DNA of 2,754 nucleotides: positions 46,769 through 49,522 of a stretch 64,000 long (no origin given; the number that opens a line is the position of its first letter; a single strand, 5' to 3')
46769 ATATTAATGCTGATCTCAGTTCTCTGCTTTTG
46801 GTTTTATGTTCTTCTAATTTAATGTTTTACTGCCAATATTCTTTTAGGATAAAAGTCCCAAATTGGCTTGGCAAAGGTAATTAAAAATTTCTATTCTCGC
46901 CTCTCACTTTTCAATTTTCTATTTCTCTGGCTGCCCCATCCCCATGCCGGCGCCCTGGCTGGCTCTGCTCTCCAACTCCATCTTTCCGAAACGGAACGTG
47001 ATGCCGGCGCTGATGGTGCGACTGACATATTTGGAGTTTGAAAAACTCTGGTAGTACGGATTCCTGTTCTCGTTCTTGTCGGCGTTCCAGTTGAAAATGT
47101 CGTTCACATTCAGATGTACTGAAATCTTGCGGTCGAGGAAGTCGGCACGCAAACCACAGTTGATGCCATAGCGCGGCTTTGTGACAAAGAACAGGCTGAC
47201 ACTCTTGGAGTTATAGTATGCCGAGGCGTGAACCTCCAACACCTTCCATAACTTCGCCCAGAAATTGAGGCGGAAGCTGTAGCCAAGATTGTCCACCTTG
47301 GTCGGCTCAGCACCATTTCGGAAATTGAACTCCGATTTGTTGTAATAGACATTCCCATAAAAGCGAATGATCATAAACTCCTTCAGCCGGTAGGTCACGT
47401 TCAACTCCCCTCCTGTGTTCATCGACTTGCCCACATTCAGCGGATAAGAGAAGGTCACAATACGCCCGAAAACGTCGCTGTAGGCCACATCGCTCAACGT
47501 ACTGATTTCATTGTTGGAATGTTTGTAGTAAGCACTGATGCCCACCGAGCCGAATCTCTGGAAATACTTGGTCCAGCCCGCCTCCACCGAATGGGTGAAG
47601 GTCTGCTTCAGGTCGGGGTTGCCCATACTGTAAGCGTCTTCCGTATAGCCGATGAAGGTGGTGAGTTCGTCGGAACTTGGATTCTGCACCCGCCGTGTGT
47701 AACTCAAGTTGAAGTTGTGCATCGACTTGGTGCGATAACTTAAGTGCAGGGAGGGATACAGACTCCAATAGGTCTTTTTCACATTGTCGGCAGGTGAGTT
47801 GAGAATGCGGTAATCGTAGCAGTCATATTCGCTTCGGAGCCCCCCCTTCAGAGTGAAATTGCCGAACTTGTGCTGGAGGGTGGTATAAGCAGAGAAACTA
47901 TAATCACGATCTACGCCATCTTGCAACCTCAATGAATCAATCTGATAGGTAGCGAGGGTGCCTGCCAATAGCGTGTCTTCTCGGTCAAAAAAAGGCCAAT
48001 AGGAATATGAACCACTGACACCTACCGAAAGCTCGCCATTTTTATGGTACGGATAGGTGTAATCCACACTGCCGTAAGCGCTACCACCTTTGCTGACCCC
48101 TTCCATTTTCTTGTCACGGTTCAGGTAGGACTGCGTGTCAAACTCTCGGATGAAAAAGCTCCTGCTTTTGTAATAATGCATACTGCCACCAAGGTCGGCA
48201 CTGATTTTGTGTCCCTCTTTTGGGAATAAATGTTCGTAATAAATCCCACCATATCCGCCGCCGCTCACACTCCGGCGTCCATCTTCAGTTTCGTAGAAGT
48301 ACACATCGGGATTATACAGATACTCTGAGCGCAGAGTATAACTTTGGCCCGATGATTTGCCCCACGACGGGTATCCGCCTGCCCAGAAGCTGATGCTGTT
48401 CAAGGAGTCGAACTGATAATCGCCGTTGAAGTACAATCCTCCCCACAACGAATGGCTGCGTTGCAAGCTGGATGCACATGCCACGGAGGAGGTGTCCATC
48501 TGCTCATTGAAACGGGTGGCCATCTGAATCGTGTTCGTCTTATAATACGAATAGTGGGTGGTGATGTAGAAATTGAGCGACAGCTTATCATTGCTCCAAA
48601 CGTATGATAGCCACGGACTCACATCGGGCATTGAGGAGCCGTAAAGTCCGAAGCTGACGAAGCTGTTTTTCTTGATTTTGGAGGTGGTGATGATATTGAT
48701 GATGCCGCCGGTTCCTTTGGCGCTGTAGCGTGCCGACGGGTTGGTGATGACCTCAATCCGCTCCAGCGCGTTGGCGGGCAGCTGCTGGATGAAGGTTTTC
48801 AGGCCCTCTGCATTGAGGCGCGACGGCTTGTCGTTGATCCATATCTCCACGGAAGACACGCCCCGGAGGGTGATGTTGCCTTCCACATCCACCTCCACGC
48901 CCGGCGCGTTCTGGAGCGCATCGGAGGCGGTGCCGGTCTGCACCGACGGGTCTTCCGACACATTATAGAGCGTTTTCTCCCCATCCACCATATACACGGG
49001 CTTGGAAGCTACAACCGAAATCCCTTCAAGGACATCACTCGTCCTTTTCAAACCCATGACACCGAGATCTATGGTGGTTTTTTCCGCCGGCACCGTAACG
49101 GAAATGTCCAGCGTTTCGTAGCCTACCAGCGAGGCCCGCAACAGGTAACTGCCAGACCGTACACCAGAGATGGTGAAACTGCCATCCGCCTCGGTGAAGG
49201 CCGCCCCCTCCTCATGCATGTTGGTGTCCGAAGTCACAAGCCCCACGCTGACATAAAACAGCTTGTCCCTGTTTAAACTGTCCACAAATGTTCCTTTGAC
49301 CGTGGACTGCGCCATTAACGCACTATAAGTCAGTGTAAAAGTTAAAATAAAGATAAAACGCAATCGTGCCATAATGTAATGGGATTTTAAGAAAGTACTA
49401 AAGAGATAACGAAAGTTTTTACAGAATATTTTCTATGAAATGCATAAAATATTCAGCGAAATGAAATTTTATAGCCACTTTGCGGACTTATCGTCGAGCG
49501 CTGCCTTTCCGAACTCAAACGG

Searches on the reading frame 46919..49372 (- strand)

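Call 10: search_protein_families(library=pfam, proteins=[window:46919-49372:-], max_evalue=0.01)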
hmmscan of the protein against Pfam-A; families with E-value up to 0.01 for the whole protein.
window:46919-49372:- (817 aa): 7 families
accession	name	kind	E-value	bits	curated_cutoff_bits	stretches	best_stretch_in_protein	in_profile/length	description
PF14905.12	OMP_b-brl_3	-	2.3e-60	205.2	27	1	381-792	1-407/408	Outer membrane protein beta-barrel family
PF00593.30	TonB_dep_Rec_b-barrel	-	5.4e-21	76.4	27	1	320-757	7-434/436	TonB dependent receptor-like, beta-barrel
PF07715.20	Plug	-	2e-09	38.3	23.9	1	145-224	21-107/107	TonB-dependent Receptor Plug Domain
PF13715.12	CarbopepD_reg_2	-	6.3e-09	36.2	32.2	1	25-99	1-69/88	CarboxypepD_reg-like domain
PF13620.12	CarboxypepD_reg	-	7.5e-09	36.3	32.3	1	24-100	1-75/82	Carboxypeptidase regulatory-like domain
PF09430.16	EMC7_beta-sandw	-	4.3e-06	27.3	26.6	1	46-108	12-72/122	ER membrane protein complex subunit 7, beta-sandwich domain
PF14686.12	fn3_3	-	0.0097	16.1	24.4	0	60-100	31-73/75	Polysaccharide lyase family 4, domain II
